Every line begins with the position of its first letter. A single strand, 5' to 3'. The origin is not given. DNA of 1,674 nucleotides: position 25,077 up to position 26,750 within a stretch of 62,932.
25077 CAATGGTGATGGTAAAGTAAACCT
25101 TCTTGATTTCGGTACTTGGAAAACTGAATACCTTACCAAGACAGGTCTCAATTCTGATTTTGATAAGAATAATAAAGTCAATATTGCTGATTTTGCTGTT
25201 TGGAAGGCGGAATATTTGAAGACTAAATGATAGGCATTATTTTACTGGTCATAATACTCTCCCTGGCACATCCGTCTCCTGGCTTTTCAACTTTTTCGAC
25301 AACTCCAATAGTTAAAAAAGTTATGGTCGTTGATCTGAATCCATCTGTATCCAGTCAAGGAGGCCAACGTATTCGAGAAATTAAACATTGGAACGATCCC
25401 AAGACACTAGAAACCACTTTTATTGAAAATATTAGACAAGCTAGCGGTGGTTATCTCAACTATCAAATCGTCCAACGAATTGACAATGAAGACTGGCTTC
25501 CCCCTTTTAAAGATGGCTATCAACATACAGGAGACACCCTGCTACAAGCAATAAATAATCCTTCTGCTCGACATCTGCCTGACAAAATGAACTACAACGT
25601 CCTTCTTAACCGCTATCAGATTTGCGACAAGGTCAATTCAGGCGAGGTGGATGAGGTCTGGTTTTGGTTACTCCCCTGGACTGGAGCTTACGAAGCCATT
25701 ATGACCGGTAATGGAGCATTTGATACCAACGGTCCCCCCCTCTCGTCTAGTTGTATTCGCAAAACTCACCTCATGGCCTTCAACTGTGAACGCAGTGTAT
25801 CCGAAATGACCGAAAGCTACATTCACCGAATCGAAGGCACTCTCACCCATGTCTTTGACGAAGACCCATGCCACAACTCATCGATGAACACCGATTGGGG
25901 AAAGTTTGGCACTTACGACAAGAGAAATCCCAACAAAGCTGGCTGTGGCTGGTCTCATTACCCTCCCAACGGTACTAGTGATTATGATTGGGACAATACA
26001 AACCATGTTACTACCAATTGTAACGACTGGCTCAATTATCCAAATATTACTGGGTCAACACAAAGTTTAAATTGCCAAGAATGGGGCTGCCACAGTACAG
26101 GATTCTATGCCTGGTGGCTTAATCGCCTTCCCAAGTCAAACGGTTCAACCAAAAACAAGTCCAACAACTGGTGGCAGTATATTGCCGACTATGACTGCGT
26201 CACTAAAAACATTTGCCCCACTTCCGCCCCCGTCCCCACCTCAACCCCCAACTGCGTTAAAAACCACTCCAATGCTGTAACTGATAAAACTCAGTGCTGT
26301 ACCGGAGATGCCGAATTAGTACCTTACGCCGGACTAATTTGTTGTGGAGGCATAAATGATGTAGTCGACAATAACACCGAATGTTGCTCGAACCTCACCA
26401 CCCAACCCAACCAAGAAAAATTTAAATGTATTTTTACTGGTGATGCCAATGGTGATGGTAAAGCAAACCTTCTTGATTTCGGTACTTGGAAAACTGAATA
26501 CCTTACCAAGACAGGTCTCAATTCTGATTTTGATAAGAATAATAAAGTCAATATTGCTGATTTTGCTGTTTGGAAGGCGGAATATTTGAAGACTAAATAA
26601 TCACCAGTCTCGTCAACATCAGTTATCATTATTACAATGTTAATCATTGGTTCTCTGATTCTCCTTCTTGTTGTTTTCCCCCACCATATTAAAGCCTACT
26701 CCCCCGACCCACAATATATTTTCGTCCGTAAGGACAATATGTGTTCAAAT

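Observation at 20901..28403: Operon of four secreted proteins each ending in a dockerin module, with no cohesin partner in the window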

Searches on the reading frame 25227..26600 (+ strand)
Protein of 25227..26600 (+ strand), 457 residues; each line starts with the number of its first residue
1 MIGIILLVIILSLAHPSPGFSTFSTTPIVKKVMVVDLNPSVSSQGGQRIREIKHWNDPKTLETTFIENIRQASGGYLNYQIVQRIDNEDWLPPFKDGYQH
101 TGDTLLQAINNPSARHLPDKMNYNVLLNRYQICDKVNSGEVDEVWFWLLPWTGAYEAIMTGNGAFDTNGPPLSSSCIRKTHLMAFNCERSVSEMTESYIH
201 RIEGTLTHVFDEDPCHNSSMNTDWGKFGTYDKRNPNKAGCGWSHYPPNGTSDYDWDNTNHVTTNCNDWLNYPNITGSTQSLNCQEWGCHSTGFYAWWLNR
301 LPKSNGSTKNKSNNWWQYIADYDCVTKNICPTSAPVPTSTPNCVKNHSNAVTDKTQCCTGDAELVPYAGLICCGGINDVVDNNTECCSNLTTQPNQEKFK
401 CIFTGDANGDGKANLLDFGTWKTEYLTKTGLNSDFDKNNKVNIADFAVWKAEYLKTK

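Call 3: search_protein_families(library=pfam, proteins=[window:25227-26600:+], max_evalue=1)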
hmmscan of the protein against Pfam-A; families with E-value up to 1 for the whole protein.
window:25227-26600:+ (457 aa): 2 families
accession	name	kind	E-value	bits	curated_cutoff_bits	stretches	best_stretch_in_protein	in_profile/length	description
PF00404.24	Dockerin_1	-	0.001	19.7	22.9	1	405-449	2-52/57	Dockerin type I domain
PF24748.1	Galaxin_repeat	-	0.086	13.2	28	1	327-396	28-97/131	Galaxin-like repeats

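Call 4: search_protein_families(library=ncbifam, proteins=[window:25227-26600:+], max_evalue=1)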
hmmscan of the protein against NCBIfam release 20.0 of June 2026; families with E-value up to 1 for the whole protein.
window:25227-26600:+ (457 aa): 1 family
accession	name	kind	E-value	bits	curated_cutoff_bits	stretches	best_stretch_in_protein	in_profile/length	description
TIGR04446.1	pren_cyc_PirE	subfamily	0.019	15.3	35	1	326-369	3-47/51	anacyclamide/piricyclamide family prenylated cyclic peptide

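Call 13: search_solved_structures(query=window:25227-26600:+, max_evalue=1)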
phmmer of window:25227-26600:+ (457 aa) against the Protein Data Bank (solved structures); distinct sequences matched with E-value up to 1: 5.
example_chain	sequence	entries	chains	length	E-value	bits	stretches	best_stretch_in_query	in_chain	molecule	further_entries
8rv3_A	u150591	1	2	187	0.18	13.7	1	55-148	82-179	RctB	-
2ccl_B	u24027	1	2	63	0.21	13.4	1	402-449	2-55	ENDO-1,4-BETA-XYLANASE Y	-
2vn5_B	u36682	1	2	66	0.41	12.5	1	402-451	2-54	ENDOGLUCANASE A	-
2mte_A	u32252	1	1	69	0.52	12.2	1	404-455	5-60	Cellulose 1,4-beta-cellobiosidase (reducing end) CelS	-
1daq_A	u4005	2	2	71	0.52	12.2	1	404-455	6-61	ENDOGLUCANASE SS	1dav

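Call 30: find_homologous_proteins(query=window:25227-26600:+, max_evalue=0.001)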
Query window:25227-26600:+ (457 aa): 47 proteins with E <= 0.001 among 1760 candidates.
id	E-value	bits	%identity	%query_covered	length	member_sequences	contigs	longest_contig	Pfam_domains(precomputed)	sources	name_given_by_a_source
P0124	0.0e+0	1104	100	100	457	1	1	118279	-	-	-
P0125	2.8e-107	378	44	76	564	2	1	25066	PF00404.25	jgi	jgi:hypothetical protein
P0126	4.8e-87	311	46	65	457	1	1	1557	-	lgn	-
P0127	1.2e-73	267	39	70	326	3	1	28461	-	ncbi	-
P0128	4.0e-73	265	41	70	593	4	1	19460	-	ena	-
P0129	1.6e-66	243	39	66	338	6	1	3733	-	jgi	jgi:hypothetical protein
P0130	1.9e-65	240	40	65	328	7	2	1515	-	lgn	-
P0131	2.6e-63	233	36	70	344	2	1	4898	-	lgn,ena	-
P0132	2.6e-63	233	37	65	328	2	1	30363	-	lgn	-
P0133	1.1e-62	231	36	69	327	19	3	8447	-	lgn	-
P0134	1.6e-62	230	37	64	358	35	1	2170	-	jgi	jgi:hypothetical protein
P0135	3.1e-62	229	36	65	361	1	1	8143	-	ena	-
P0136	4.1e-62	229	38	65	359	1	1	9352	-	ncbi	-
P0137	5.1e-62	228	37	64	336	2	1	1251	-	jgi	jgi:hypothetical protein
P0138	2.4e-61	226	38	65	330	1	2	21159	-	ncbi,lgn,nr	ncbi:MAG TPA: hypothetical protein VFO91_14000 [Anaerolineales bacterium]|nr:hypothetical protein [A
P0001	2.0e-23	101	98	12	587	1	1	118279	PF00404.25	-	-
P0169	5.0e-8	50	59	12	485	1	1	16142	PF00404.25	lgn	-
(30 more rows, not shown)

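Call 35: search_solved_structures(query=A4, max_evalue=1)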
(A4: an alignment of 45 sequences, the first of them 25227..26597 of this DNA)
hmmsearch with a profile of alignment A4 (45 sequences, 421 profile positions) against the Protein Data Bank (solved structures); distinct sequences matched with E-value up to 1: 12.
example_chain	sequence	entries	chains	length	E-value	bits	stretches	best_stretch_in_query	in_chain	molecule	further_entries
3cnj_A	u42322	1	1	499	0.055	15.5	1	205-259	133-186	Cholesterol oxidase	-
4rek_A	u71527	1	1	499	0.055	15.5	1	205-259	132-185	Cholesterol oxidase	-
3b6d_A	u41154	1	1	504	0.056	15.5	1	205-259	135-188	Cholesterol oxidase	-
1b8s_A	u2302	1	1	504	0.056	15.5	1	205-259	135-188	PROTEIN (CHOLESTEROL OXIDASE)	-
1cbo_A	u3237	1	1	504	0.056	15.5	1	205-259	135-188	PROTEIN (CHOLESTEROL OXIDASE)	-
1cc2_A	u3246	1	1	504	0.056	15.5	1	205-259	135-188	PROTEIN (CHOLESTEROL OXIDASE)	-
1b4v_A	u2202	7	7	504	0.056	15.5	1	205-259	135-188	PROTEIN (CHOLESTEROL OXIDASE) | CHOLESTEROL OXIDASE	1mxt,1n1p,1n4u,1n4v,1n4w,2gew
3gyi_A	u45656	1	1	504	0.056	15.5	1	205-259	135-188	Cholesterol oxidase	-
1ijh_A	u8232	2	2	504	0.056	15.5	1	205-259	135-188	CHOLESTEROL OXIDASE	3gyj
3b3r_A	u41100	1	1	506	0.056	15.5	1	205-259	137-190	Cholesterol oxidase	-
4u2l_A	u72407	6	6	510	0.057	15.5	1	205-259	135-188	Cholesterol oxidase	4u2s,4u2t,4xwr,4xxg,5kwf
7woi_A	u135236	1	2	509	0.27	13.3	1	69-128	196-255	Spa2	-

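Call 40: find_encoding_contigs(protein=P0125, flank=10000, max_places=3)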
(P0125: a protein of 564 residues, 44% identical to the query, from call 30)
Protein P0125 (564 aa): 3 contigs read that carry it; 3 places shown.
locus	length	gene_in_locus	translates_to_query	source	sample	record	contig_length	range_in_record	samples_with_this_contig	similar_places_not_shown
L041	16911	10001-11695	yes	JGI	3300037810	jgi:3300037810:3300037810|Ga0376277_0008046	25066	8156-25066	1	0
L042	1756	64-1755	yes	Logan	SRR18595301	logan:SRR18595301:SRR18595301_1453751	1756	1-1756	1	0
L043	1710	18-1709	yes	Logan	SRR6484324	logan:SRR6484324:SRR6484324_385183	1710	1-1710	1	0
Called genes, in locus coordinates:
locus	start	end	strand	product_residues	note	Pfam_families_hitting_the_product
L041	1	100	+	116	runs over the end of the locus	-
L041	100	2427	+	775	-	PF26449:DUF8128, PF01935:DUF87 (weak)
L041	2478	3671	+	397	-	PF00404:Dockerin_1 (faint)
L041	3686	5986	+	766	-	-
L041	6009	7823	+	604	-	-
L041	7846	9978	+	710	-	-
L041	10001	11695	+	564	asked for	PF00404:Dockerin_1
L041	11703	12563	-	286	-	PF02899:Phage_int_SAM_1, PF13495:Phage_int_SAM_4, PF00589:Phage_integrase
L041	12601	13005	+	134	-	-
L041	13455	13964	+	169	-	-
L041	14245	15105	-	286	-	PF00892:EamA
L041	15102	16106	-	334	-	PF00579:tRNA-synt_1b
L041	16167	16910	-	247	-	?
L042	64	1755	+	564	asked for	PF00404:Dockerin_1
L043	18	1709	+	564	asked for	PF00404:Dockerin_1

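Call 45: predict_structure(alignment_id=A4)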
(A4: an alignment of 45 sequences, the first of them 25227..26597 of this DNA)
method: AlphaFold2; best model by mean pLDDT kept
length: 457 residues; sequences in the alignment: 45
mean_pLDDT: 78.5   pTM: 0.69
mean pLDDT of the five models: 78.5, 78.3, 78.1, 77.5, 76.1
residues with pLDDT >= 90: 270; 70-90: 64; 50-70: 38; < 50: 85
segments of 3 or more residues with pLDDT < 50: 15-22, 328-403
pLDDT, mean of each block of 10 residues (from residue 1): 70 50 73 98 98 96 97 96 97 96 97 91 97 98 96 95 94 96 93 95 94 62 93 94 95 97 96 92 97 97 92 94 66 36 29 27 29 25 27 34 63 73 72 62 72 70
secondary structure, 60 per line:
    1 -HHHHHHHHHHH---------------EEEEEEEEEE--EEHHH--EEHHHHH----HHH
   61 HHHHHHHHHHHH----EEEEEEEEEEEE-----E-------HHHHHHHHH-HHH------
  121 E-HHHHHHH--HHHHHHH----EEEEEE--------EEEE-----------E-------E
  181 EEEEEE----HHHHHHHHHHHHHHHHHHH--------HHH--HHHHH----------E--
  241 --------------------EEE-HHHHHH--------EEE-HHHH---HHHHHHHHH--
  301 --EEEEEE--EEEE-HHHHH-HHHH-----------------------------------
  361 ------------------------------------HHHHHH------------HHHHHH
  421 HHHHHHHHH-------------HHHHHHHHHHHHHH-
elements in order: H2-12 E28-37 H49-53 H58-72 E77-88 H102-110 H123-129 H132-138 E143-148 E157-160 E180-186 H191-209 H223-227 E261-263 H265-270 E279-281 H283-286 H290-298 E303-308 E311-314 H316-320 H322-325 H397-402 H415-429 H443-456

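Call 48: fold_search(model_id=the predicted structure, library=pdb)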
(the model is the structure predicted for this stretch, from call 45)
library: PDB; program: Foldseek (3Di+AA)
matches with E <= 10: 511; with E <= 0.001: 2
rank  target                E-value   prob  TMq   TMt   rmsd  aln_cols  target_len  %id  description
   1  3o64_B                6.6e-04  0.94  0.19  0.28   8.1       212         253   13  Crystal structure of catalytic domain of TACE with 2-(2-Aminothiazol-4-yl)pyrrolidine-Based Tartrate Diamides (released 2011-04-20)
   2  1bkc_C                9.4e-04  0.97  0.24  0.36   7.7       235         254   14  CATALYTIC DOMAIN OF TNF-ALPHA CONVERTING ENZYME (TACE) (released 1999-06-22)
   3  8snm_B                1.7e-03  0.95  0.21  0.21   7.9       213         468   12  Structure of mature human ADAM17/iRhom2 sheddase complex in complex with ADAM17 prodomain (released 2024-05-29)
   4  6x5x                  4.0e-03  0.94  0.21  0.39   8.2       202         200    7  Crystal structure o BmooMP-I, a P-I metalloproteinase from Bothrops moojeni (released 2020-10-07)
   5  9q7y_B                4.0e-03  0.87  0.24  0.19   8.0       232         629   13  Zymogen ADAM17- iRhom1 Cytoplasmic Deletion (365) Complex Bound by the MEDI3622 Fab (released 2026-04-01)
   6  4j4m_B                5.8e-03  0.93  0.21  0.40   7.9       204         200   10  Crystal structure of TM-1, a Trimeresurus mucrosquamatus venom metalloproteinase (released 2013-07-10)
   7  4q1l_A                6.5e-03  0.94  0.20  0.38   7.6       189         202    6  Crystal structure of Leucurolysin-a complexed with an endogenous tripeptide (QSW). (released 2015-04-08)
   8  4j4m_A                7.3e-03  0.91  0.20  0.39   7.8       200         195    8  Crystal structure of TM-1, a Trimeresurus mucrosquamatus venom metalloproteinase (released 2013-07-10)
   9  6o38_F                9.9e-03  0.98  0.20  0.17   7.7       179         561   11  Structure of a chaperone-substrate complex (released 2019-07-24)
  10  2e3x_A                9.9e-03  0.92  0.20  0.22   6.7       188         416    7  Crystal structure of Russell's viper venom metalloproteinase (released 2007-12-11)
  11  2dw0_A                1.1e-02  0.85  0.20  0.21   7.0       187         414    9  Crystal structure of VAP2 from Crotalus atrox venom (Form 2-1 crystal) (released 2007-07-10)
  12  1yp1_A                1.1e-02  0.80  0.19  0.37  11.5       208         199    9  Crystal structure of a non-hemorrhagic fibrin(ogen)olytic metalloproteinase from venom of Agkistrodon acutus (released 2006-01-17)
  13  7yla_6                1.1e-02  0.72  0.15  0.16   8.3       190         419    8  Cryo-EM structure of 50S-HflX complex (released 2023-01-04)
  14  3k7l                  1.2e-02  0.87  0.21  0.23   7.5       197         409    6  Structures of two elapid snake venom metalloproteases with distinct activities highlight the disulfide patterns in the D (released 2010-03-02)
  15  3dsl_B                1.3e-02  0.82  0.21  0.23   7.7       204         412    8  The Three-dimensional Structure of Bothropasin, the Main Hemorrhagic Factor from Bothrops jararaca venom. (released 2008-10-21)
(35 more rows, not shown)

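Call 65: search_protein_families(library=pfam, proteins=[L041:2478-3671:+, L041:3686-5986:+, L041:6009-7823:+, L041:7846-9978:+], max_evalue=0.01)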
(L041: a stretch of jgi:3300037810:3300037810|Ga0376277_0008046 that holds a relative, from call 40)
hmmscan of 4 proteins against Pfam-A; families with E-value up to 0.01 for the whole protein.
L041:2478-3671:+ (397 aa): 3 families
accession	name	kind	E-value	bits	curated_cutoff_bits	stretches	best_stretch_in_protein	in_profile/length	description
PF00404.24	Dockerin_1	-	2.3e-05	24.9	22.9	1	347-390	2-51/57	Dockerin type I domain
PF00036.39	EF-hand_1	-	0.0028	17.5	25.4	0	348-360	10-22/29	EF hand domain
PF13405.12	EF-hand_6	-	0.0054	16.8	25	0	348-361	10-23/30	EF-hand domain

L041:3686-5986:+ (766 aa): 2 families
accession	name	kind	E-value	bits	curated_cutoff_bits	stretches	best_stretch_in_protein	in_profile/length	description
PF00404.24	Dockerin_1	-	0.00013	22.6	22.9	1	715-757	1-49/57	Dockerin type I domain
PF07745.19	Glyco_hydro_53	-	0.0006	19.3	24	1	380-490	163-262/340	Glycosyl hydrolase family 53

L041:6009-7823:+ (604 aa): 2 families
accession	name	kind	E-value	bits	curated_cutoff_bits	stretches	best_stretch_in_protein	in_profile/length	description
PF13810.12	DUF4185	-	2.5e-21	76.7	39.5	1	53-387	11-306/309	Domain of unknown function (DUF4185)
PF00404.24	Dockerin_1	-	5.5e-05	23.7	22.9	1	553-595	1-49/57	Dockerin type I domain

L041:7846-9978:+ (710 aa): 2 families
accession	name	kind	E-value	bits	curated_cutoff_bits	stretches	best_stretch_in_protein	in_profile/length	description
PF00404.24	Dockerin_1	-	6.9e-05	23.4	22.9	1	659-701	1-49/57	Dockerin type I domain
PF03659.20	Glyco_hydro_71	-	0.003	16.9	34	0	84-139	10-66/375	Glycosyl hydrolase family 71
